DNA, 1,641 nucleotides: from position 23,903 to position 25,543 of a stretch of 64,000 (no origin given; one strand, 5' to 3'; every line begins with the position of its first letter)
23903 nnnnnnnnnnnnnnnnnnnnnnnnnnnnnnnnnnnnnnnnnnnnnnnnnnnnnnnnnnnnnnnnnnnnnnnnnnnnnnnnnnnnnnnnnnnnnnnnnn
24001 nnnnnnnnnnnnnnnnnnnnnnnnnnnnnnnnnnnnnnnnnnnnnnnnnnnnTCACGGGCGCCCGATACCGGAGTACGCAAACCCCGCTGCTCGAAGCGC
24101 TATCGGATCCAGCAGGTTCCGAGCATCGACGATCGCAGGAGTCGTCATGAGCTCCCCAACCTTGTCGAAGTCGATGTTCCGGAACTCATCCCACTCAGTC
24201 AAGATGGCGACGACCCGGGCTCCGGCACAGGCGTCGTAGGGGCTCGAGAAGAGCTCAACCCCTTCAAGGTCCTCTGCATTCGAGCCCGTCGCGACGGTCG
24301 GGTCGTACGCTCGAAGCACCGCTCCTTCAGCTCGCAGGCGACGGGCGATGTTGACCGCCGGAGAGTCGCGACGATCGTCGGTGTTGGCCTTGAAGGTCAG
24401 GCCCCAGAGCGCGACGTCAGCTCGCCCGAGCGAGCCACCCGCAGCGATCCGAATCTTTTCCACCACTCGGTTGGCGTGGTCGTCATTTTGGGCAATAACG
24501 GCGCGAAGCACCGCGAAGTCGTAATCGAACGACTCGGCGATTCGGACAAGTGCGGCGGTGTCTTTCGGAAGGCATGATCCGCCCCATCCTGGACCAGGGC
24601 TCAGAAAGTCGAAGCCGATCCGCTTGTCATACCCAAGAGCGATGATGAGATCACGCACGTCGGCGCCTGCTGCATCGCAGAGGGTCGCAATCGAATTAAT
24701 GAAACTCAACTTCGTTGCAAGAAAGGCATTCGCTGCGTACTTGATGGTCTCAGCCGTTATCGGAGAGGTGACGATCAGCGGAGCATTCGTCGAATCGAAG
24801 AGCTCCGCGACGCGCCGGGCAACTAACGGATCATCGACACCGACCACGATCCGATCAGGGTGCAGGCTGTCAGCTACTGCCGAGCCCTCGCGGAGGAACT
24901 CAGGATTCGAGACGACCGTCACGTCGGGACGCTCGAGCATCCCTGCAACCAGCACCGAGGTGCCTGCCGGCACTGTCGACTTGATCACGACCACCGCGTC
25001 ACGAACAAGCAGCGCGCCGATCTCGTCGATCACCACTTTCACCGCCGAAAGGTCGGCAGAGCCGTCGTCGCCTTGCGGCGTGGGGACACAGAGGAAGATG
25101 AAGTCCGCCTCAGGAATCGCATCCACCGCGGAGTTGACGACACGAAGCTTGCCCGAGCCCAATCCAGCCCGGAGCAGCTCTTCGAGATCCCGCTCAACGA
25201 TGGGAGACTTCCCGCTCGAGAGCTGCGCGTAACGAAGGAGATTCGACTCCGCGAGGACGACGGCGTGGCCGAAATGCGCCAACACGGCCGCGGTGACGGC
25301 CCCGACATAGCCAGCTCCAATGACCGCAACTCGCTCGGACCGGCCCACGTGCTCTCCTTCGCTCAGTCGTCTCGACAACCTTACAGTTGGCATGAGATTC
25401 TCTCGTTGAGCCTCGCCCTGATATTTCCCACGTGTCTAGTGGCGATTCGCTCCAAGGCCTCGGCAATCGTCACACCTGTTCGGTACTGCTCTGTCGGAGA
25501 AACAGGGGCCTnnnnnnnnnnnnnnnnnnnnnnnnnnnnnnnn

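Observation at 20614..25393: ugd-uxs-GT2-GT-C operon: Arn/Rgt-like logic predicting a polyprenyl-phosphate-xylose (or -uronate) donor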

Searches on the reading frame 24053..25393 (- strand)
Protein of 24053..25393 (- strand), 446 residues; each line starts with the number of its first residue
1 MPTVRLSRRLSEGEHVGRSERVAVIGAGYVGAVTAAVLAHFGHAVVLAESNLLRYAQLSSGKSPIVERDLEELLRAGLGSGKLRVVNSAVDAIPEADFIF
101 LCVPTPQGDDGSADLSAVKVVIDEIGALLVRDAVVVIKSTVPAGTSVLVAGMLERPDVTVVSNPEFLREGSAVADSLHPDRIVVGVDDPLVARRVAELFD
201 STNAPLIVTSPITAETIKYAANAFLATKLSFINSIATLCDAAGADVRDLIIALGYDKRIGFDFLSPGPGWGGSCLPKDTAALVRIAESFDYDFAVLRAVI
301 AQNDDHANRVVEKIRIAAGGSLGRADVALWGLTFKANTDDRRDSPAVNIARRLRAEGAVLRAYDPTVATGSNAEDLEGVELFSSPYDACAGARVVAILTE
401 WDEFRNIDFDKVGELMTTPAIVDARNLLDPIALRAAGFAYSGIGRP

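Call 4: search_protein_families(library=pfam, proteins=[window:24053-25393:-], max_evalue=0.01)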
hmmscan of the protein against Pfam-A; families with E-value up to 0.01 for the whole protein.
window:24053-25393:- (446 aa): 11 families
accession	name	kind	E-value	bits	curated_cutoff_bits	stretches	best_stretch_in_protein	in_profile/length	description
PF03721.20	UDPG_MGDP_dh_N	-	5.3e-49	166.8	27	1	21-195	2-184/187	UDP-glucose/GDP-mannose dehydrogenase family, NAD binding domain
PF00984.24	UDPG_MGDP_dh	-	2e-33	114.8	25.4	1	213-304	2-93/94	UDP-glucose/GDP-mannose dehydrogenase family, central domain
PF03720.21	UDPG_MGDP_dh_C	-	1.4e-32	112.5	30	1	328-430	1-103/103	UDP-glucose/GDP-mannose dehydrogenase family, UDP binding domain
PF03807.23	F420_oxidored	-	8.5e-06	26.7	21.6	1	21-123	1-90/94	NADP oxidoreductase coenzyme F420-dependent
PF07992.20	Pyr_redox_2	-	0.00012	22.1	26.1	1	16-53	142-178/291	Pyridine nucleotide-disulphide oxidoreductase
PF01266.30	DAO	-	0.00018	21.6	27.9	1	21-54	1-35/353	FAD dependent oxidoreductase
PF00070.33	Pyr_redox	-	0.00065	20.6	22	1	21-50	1-30/82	Pyridine nucleotide-disulphide oxidoreductase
PF02737.24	3HCDH_N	-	0.0012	19.3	22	1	22-51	2-31/180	3-hydroxyacyl-CoA dehydrogenase, NAD binding domain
PF03446.21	NAD_binding_2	-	0.0018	18.7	21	0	21-158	1-112/161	NAD binding domain of 6-phosphogluconate dehydrogenase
PF02826.25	2-Hacid_dh_C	-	0.0052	16.6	25.1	0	19-56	36-73/178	D-isomer specific 2-hydroxyacid dehydrogenase, NAD binding domain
PF02558.23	ApbA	-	0.0081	16.2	22.2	0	22-110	1-81/150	Ketopantoate reductase PanE/ApbA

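Call 5: search_protein_families(library=ncbifam, proteins=[window:24053-25393:-], max_evalue=0.01)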
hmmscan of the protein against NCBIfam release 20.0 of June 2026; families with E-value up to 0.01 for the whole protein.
window:24053-25393:- (446 aa): 16 families
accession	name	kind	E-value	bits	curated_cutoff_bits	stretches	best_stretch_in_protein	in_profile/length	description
TIGR03026.1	NDP-sugDHase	subfamily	8.2e-122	406.9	189.8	1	21-426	2-413/413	nucleotide sugar dehydrogenase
NF047673.2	TeichurnBiosyTuaD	equivalog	3.4e-113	379.1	700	1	21-446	3-432/439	UDP-glucose 6-dehydrogenase TuaD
NF041297.1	UDPGDh_AglM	equivalog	1.6e-96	323.9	670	1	21-430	2-419/429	UDP-glucose 6-dehydrogenase AglM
NF040825.1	UDPMaNacDH_Arch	equivalog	1e-52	179.4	750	1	21-445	2-415/418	UDP-N-acetyl-D-mannosamine dehydrogenase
NF008286.0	PRK11064.1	equivalog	7.2e-45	153.3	459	1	20-414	4-409/420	UDP-N-acetyl-D-mannosamine dehydrogenase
NF011631.0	PRK15057.1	equivalog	1.2e-39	136.5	757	1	22-368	3-340/388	UDP-glucose 6-dehydrogenase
NF011729.0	PRK15182.1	equivalog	6.2e-16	58.2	592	1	21-373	8-363/425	Vi polysaccharide biosynthesis UDP-N-acetylglucosamine C-6 dehydrogenase TviB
NF004783.0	PRK06129.1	equivalog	0.0002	20.9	347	1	20-103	3-90/315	3-hydroxyacyl-CoA dehydrogenase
NF000942.0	PRK00094.1-4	subfamily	0.00023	20.4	257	1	20-202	3-172/334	NAD(P)H-dependent glycerol-3-phosphate dehydrogenase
NF005091.0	PRK06522.2-2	equivalog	0.00098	18.4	252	1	21-118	3-93/302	2-dehydropantoate 2-reductase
NF004829.0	PRK06183.1-3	subfamily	0.0012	17.7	390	1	20-52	9-41/520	bifunctional 3-(3-hydroxy-phenyl)propionate/3-hydroxycinnamic acid hydroxylase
NF006002.0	PRK08132.1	subfamily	0.0022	16.5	416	1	14-52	20-58/552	FAD-dependent oxidoreductase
NF045599.1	bili_reduct_long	exception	0.0033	15.7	750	1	19-64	381-426/641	bilirubin reductase, long form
NF040477.1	chlor_oxi_RclA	equivalog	0.0039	15.9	740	1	18-50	157-189/441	reactive chlorine resistance oxidoreductase RclA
TIGR02279.1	PaaC-3OHAcCoADH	equivalog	0.0059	15.5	669.4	1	18-52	4-38/503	3-hydroxyacyl-CoA dehydrogenase PaaH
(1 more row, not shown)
